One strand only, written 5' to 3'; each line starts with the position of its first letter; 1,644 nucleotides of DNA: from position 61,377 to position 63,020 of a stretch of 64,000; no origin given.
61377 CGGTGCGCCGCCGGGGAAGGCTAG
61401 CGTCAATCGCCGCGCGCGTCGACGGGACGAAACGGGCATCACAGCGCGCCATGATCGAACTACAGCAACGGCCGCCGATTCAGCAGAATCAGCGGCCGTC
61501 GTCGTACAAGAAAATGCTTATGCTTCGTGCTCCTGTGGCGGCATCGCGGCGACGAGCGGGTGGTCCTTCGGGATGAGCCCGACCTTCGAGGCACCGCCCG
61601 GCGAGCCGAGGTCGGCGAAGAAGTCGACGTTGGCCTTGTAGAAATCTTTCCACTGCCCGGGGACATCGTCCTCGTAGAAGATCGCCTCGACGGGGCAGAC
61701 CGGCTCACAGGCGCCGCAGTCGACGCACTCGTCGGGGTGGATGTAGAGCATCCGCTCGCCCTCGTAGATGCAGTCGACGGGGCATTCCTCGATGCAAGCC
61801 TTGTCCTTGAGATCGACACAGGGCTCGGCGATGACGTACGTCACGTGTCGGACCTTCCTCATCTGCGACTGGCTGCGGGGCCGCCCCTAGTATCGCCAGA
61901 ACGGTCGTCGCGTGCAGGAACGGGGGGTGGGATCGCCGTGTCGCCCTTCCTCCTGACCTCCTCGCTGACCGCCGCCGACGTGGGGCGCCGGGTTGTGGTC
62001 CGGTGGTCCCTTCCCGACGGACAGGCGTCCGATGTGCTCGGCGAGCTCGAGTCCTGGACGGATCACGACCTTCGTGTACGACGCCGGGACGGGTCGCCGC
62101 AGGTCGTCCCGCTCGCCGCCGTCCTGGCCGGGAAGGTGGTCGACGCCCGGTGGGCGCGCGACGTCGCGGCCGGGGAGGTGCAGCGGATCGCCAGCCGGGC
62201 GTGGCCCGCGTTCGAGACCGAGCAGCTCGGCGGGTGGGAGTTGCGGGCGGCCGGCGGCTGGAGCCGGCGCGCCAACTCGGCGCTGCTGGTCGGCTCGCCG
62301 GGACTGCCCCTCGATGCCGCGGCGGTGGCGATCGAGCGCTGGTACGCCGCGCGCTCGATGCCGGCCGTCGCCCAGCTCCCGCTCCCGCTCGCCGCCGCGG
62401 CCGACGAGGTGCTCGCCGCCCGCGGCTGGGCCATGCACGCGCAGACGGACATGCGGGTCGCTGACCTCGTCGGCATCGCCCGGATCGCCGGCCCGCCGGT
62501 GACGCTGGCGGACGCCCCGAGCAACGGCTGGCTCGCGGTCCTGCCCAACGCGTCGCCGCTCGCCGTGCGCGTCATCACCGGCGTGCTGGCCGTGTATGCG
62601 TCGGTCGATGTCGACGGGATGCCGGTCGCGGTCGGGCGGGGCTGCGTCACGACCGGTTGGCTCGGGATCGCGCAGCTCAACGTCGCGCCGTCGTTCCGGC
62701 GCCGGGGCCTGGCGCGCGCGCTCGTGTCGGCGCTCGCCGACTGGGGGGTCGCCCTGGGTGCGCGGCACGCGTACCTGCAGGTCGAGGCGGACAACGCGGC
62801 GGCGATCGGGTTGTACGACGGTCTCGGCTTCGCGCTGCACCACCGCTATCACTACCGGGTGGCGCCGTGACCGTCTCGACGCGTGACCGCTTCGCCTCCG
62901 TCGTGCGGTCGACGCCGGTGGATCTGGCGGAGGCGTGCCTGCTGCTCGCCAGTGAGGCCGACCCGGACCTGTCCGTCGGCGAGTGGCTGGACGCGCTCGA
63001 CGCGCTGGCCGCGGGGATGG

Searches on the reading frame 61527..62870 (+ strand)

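Call 41: search_protein_families(library=pfam, proteins=[window:61527-62870:+], max_evalue=0.00001)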
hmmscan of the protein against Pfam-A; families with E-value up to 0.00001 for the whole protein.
window:61527-62870:+ (447 aa): 5 families
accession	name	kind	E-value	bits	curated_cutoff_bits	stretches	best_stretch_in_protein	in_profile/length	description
PF24553.2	Rv0428c_C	-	4.8e-34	118.4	27.2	1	219-443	8-223/224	Probable histone acetyltransferase Rv0428c C-terminal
PF00583.31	Acetyltransf_1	-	1.2e-13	51.8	20.7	1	360-435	38-116/116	Acetyltransferase (GNAT) family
PF24551.1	SH3_Rv0428c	-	2e-09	37.8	27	1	151-203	2-55/55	Probable histone acetyltransferase Rv0428c SH3 domain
PF08445.16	FR47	-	4e-09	36.8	22.1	1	379-439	22-81/86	FR47-like protein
PF13508.13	Acetyltransf_7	-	2.1e-07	31.6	27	1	363-435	11-82/84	Acetyltransferase (GNAT) domain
